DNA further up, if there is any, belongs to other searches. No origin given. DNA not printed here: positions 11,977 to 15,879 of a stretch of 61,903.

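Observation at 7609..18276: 3555-aa TraA relaxase built from an internally duplicated ~1200-aa double-helicase module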

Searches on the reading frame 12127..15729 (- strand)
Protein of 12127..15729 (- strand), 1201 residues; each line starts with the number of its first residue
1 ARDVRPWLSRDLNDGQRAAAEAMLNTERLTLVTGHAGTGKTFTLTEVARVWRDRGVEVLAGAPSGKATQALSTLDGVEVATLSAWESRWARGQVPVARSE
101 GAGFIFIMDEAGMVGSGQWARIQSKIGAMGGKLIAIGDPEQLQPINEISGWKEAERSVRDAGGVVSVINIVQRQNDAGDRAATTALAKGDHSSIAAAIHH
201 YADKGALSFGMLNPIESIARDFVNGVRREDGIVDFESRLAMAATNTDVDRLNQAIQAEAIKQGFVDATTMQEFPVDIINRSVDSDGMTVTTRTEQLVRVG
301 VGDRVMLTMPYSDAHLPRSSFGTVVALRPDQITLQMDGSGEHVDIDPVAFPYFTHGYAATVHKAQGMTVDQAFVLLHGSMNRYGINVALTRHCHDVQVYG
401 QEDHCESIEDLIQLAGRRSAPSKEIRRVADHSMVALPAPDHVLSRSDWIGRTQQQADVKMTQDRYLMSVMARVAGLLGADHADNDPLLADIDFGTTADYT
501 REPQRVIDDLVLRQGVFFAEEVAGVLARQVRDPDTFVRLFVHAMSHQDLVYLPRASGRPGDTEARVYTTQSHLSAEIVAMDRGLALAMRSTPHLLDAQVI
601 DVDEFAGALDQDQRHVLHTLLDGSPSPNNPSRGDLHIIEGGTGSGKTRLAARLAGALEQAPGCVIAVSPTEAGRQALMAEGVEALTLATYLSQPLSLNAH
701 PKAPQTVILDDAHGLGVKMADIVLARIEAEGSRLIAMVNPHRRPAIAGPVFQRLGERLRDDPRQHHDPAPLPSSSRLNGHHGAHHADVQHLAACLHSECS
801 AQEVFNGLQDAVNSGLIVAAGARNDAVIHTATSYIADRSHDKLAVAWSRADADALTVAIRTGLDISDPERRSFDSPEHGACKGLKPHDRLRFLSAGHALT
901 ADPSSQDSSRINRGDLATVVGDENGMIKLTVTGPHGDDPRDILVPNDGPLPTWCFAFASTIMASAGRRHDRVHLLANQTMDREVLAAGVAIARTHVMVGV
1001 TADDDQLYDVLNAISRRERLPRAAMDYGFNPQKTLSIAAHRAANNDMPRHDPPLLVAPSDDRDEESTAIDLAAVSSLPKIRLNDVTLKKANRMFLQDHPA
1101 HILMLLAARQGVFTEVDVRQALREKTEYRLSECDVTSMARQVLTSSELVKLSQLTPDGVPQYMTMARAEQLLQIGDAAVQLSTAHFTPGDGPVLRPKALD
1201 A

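Call 29: search_solved_structures(query=window:12127-15729:-, max_evalue=0.001)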
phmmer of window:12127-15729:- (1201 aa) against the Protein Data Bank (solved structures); distinct sequences matched with E-value up to 0.001: 4.
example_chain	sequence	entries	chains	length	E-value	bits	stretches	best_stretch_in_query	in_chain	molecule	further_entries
5n8o_A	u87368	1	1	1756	1.2e-15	59.9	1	8-174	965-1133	DNA helicase I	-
9f0x_H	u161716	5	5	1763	2.6e-15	58.8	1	8-171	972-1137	Multifunctional conjugation protein TraI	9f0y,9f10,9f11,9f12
3e1s_A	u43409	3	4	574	5.9e-09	37.7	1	15-146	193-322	Exodeoxyribonuclease V, subunit RecD | Exodeoxyribonuclease V, subunit RecD, putative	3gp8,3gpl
9kwf_B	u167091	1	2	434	7.5e-06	27.4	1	28-149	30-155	Putative deoxyribonuclease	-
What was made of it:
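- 14467..15720 (-): Unit 1 (aa 853-1270): RecD2/TraA-type SF1B helicase with intact motifs I (K889), II, III and VI. The sequence matches the active helicase of TraI, residues 965-1133 (call 29).
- Closest known: F/R1 TraI. Same: Unit 1 matches the active-helicase region of TraI by sequence (call 29).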

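Call 30: search_protein_representatives(protein=window:12157-15729:-)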
Query: 1191 residues. Proteins with E-value up to 0.001 (for the whole library): 8928; up to 1e-10: 3082; up to 1e-30: 251. The best 150 are listed.
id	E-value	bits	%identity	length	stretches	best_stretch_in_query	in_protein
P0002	0.0e+00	3191.3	71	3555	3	1-1191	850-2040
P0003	0.0e+00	1567.1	44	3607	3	1-1190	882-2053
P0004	0.0e+00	1552.8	47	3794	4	1-589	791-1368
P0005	0.0e+00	1486.8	44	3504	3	1-1190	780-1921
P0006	0.0e+00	1477.5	44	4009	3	1-1189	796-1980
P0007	0.0e+00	1419.6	44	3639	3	235-1191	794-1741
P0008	0.0e+00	1359.3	44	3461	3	1-1189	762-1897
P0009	0.0e+00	1348.8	55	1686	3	1-591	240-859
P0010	0.0e+00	1348.6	42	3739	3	1-1189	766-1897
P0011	0.0e+00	1284.1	47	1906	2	2-1188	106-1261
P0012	0.0e+00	1235.8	41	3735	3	1-1189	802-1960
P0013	2.0e-264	897.0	36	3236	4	8-1039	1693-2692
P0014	2.0e-238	810.9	33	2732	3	14-1035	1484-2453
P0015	1.6e-230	784.8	35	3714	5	11-1061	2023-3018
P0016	4.6e-187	640.8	41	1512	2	8-1032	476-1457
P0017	6.6e-184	630.4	40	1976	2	8-1032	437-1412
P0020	1.3e-167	576.4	32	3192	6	5-419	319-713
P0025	1.7e-128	446.9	32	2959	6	11-599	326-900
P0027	1.7e-117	410.5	31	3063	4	9-594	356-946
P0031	1.5e-103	364.3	33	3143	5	6-589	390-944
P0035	8.9e-84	298.8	27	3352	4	20-405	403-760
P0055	1.6e-48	182.0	32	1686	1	4-995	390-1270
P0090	3.7e-38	147.7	30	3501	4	18-234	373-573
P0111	1.4e-36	142.5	31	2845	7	298-421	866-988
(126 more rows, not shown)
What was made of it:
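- Tried and rejected: The exhaustive HMMER search (call 30) was needed.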

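Call 31: list_cluster_members(proteins=[P0002, P0003, P0004, P0005, P0006, P0007, P0008, P0010, P0012, P0013])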
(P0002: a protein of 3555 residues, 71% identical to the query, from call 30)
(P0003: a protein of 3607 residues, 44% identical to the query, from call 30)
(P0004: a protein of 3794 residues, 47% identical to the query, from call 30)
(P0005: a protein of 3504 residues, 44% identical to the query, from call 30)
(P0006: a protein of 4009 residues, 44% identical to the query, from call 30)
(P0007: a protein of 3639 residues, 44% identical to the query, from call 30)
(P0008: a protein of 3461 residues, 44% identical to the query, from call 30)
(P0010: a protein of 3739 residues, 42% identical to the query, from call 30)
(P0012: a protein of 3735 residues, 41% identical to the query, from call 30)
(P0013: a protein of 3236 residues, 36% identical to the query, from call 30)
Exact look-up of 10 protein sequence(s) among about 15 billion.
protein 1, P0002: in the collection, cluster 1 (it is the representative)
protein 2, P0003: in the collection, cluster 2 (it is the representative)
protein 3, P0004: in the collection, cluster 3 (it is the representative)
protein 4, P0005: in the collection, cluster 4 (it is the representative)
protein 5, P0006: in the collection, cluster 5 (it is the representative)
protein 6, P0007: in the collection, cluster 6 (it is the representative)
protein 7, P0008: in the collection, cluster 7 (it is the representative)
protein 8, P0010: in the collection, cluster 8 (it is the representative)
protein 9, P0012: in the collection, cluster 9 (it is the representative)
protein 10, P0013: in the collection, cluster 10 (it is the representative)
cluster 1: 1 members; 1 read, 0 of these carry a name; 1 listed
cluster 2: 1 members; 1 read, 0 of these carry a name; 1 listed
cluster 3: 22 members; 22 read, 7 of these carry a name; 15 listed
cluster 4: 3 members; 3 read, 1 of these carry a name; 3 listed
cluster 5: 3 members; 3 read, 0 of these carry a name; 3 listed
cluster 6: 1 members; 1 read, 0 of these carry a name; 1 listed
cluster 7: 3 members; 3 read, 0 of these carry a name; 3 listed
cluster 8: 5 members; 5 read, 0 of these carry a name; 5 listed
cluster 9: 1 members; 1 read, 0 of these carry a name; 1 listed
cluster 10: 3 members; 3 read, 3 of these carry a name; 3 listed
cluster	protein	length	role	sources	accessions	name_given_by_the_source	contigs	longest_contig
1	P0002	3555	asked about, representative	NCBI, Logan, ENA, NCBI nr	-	-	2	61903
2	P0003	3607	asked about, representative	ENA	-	-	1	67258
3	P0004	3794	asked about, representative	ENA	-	-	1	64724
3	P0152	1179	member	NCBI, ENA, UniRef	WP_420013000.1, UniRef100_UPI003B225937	hypothetical protein [Tateyamaria sp.] | hypothetical protein n=1 Tax=Tateyamaria sp. TaxID=1929288 RepID=UPI003B225937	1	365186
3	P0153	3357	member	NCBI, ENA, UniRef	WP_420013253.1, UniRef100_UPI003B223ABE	AAA family ATPase [Tateyamaria sp.] | AAA family ATPase n=1 Tax=Tateyamaria sp. TaxID=1929288 RepID=UPI003B223ABE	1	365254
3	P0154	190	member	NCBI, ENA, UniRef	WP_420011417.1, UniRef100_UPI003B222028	hypothetical protein [Tateyamaria sp.] | hypothetical protein n=1 Tax=Tateyamaria sp. TaxID=1929288 RepID=UPI003B222028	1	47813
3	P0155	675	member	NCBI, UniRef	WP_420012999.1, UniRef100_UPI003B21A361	MobA/MobL family protein [Tateyamaria sp.] | MobA/MobL family protein n=1 Tax=Tateyamaria sp. TaxID=1929288 RepID=UPI003B21A361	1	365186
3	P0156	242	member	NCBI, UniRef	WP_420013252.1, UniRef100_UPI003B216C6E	hypothetical protein, partial [Tateyamaria sp.] | hypothetical protein n=1 Tax=Tateyamaria sp. TaxID=1929288 RepID=UPI003B216C6E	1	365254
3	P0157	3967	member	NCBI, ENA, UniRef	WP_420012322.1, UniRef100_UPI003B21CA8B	AAA family ATPase [Tateyamaria sp.] | AAA family ATPase n=1 Tax=Tateyamaria sp. TaxID=1929288 RepID=UPI003B21CA8B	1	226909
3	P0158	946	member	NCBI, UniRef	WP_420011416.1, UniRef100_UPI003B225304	AAA family ATPase, partial [Tateyamaria sp.] | AAA family ATPase n=1 Tax=Tateyamaria sp. TaxID=1929288 RepID=UPI003B225304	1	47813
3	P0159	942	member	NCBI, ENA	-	-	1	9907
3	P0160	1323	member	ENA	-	-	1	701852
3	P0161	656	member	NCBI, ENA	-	-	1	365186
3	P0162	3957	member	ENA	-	-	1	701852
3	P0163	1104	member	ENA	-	-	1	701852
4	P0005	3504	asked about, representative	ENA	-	-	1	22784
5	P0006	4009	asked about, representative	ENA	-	-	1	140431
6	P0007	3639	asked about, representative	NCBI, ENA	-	-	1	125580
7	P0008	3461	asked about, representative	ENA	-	-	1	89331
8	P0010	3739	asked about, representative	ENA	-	-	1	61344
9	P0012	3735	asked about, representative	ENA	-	-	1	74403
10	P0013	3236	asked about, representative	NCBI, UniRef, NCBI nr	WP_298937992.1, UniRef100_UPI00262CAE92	AAA family ATPase [uncultured Ruegeria sp.] | AAA family ATPase n=1 Tax=uncultured Ruegeria sp. TaxID=259304 RepID=UPI00262CAE92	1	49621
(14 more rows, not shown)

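Call 72: search_protein_families(library=pfam, proteins=[P0035, P0090, P0111], max_evalue=0.00001)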
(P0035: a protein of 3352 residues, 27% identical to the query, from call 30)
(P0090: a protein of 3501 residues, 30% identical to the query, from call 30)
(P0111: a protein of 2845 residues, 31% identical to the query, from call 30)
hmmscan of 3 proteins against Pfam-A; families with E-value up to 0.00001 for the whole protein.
P0035 (3352 aa): 9 families
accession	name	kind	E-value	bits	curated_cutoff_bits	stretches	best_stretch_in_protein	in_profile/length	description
PF13604.12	AAA_30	-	1.8e-149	494.7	27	4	393-581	1-190/191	AAA domain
PF13245.12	AAA_19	-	4.7e-39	134.1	25.1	3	398-524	1-133/134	AAA domain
PF03432.20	Relaxase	-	1.2e-27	97.2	24.6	1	51-168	12-132/132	MobA/VirD2-like, nuclease domain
PF22232.2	TraI_hel_assoc_N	-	5e-27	94.9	27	3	1977-2076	3-99/99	TraI helicase-associated ssDNA bd, N-terminal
PF22863.1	TraI_middle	-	1.1e-24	86.8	27.6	2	1755-1829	12-85/89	TraI-like middle domain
PF01443.25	Viral_helicase1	-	2.7e-18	67.1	21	0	710-754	177-227/228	Viral superfamily 1 RNA helicase core domain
PF18335.7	SH3_13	-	3.8e-14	52.6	41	0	619-686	1-57/65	ATP-dependent RecD-like DNA helicase SH3 domain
PF13401.12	AAA_22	-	1.4e-08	35.5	27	0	409-519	5-125/130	AAA domain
PF05127.21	NAT10_TcmA_helicase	-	3.3e-06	27.5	22.7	0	1257-1284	86-113/176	RNA cytidine acetyltransferase NAT10/TcmA, helicase domain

P0090 (3501 aa): 13 families
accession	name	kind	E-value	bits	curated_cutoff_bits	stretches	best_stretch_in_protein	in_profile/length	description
PF13604.12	AAA_30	-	6.8e-86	287.3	27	2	367-553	2-190/191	AAA domain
PF03389.21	MobA_MobL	-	1.3e-39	136.8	26.7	1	8-214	2-218/224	MobA/MobL family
PF13245.12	AAA_19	-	2.6e-35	122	25.1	2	1448-1595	1-129/134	AAA domain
PF23639.1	DUF7146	-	7.8e-31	107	27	2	1067-1140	9-84/105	Domain of unknown function (DUF7146)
PF13362.12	Toprim_3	-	8.9e-15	55.4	27.2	1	2370-2464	3-93/95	Toprim domain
PF01443.25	Viral_helicase1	-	1.7e-13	51.4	21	0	803-872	148-227/228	Viral superfamily 1 RNA helicase core domain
PF13401.12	AAA_22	-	2.5e-10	41.2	27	0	1463-1583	9-113/130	AAA domain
PF18335.7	SH3_13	-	5.8e-10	39.3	41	0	762-809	16-63/65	ATP-dependent RecD-like DNA helicase SH3 domain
PF25199.1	nSTAND_NTPase5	-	6.4e-08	33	34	0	378-421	37-81/145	Novel STAND NTPase 5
PF13538.12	UvrD_C_2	-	4.1e-07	30.2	27.4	0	829-870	2-50/52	UvrD-like helicase C-terminal domain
PF22232.2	TraI_hel_assoc_N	-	1.3e-06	29.4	27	0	390-486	2-98/99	TraI helicase-associated ssDNA bd, N-terminal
PF05970.20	PIF1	-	4.3e-06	26.9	25.9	0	382-495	22-155/223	PIF1-like helicase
PF19086.5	Terpene_syn_C_2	-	5.3e-06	26.8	23.7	0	2794-2824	163-193/199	Terpene synthase family 2, C-terminal metal binding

P0111 (2845 aa): 5 families
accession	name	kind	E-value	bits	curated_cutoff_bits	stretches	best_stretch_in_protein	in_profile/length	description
PF13604.12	AAA_30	-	3.8e-76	255.5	27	3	413-667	2-189/191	AAA domain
PF03389.21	MobA_MobL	-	2.7e-23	83.4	26.7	1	19-244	3-183/224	MobA/MobL family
PF13245.12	AAA_19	-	2.4e-09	37.9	25.1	0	430-606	13-128/134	AAA domain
PF13538.12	UvrD_C_2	-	4.7e-06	26.8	27.4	0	922-961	1-47/52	UvrD-like helicase C-terminal domain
PF18335.7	SH3_13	-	5.6e-06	26.5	41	0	867-899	26-58/65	ATP-dependent RecD-like DNA helicase SH3 domain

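Call 85: list_cluster_members(proteins=[P0014, P0015, P0020, P0025, P0027, P0031, P0035, P0090, P0111, P0017])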
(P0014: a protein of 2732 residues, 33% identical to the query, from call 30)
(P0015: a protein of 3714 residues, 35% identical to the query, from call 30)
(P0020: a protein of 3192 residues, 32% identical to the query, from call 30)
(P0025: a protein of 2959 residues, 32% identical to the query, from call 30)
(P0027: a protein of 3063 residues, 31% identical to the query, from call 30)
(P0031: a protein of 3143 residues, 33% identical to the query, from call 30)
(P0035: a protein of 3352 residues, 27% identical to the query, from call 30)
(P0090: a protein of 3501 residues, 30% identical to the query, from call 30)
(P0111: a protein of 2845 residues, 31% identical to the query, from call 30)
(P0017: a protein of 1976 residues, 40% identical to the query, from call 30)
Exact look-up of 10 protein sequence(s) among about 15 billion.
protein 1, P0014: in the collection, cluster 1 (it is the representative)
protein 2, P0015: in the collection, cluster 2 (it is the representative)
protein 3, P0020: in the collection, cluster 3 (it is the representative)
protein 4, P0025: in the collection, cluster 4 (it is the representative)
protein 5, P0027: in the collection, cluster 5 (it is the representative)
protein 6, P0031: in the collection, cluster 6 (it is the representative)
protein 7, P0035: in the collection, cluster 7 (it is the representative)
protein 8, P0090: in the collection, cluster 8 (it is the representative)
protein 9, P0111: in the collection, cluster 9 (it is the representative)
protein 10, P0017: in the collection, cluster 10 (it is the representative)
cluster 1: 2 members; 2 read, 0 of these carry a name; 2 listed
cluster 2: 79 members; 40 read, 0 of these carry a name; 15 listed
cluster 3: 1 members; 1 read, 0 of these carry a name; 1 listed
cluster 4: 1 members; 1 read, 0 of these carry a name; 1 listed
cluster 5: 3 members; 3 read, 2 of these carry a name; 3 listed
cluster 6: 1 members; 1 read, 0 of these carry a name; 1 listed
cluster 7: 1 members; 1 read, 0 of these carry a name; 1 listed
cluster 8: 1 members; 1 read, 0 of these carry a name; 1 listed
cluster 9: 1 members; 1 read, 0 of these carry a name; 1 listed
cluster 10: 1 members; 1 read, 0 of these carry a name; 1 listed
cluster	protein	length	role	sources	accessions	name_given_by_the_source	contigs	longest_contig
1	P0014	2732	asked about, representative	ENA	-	-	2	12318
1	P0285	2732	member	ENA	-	-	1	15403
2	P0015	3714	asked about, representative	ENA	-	-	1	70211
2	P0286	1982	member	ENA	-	-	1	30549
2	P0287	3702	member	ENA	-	-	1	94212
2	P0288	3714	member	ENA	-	-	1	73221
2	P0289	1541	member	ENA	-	-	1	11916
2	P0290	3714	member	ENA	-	-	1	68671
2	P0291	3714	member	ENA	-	-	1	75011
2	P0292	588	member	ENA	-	-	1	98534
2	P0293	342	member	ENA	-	-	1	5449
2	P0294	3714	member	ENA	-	-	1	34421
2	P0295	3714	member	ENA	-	-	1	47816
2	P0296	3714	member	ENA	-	-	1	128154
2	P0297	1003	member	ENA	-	-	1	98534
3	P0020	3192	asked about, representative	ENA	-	-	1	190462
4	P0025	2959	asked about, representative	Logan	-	-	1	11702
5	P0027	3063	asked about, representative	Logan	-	-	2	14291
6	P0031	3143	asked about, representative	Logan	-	-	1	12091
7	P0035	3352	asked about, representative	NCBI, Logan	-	-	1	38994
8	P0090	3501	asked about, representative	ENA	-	-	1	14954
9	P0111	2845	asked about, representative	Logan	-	-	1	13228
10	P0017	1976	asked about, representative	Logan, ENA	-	-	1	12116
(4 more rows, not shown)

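Call 87: find_encoding_contigs(protein=P0002, flank=2000, max_places=4)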
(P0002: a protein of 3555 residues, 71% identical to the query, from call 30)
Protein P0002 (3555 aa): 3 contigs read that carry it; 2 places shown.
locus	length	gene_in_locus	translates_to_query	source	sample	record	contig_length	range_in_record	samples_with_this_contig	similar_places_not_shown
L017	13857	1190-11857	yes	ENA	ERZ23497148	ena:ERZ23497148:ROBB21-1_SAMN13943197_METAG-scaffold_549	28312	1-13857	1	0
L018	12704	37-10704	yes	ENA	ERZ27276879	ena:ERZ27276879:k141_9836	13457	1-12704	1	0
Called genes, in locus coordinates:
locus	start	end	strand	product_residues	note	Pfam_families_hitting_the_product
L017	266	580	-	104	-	-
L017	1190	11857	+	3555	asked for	PF03389:MobA_MobL, PF13245:AAA_19, PF13604:AAA_30, PF13604:AAA_30, PF13245:AAA_19, PF13604:AAA_30, PF13538:UvrD_C_2, PF13604:AAA_30, +20 more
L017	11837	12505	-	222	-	-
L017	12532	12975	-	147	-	-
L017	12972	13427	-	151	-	-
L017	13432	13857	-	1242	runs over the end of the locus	PF02534:T4SS-DNA_transf, PF10412:TrwB_AAD_bind, PF12696:TraG-D_C, PF23639:DUF7146, PF13362:Toprim_3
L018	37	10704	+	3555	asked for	PF03389:MobA_MobL, PF13245:AAA_19, PF13604:AAA_30, PF13604:AAA_30, PF13245:AAA_19, PF13604:AAA_30, PF13538:UvrD_C_2, PF13604:AAA_30, +20 more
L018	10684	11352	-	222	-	-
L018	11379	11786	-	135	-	-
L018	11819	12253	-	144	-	-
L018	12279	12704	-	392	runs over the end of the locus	?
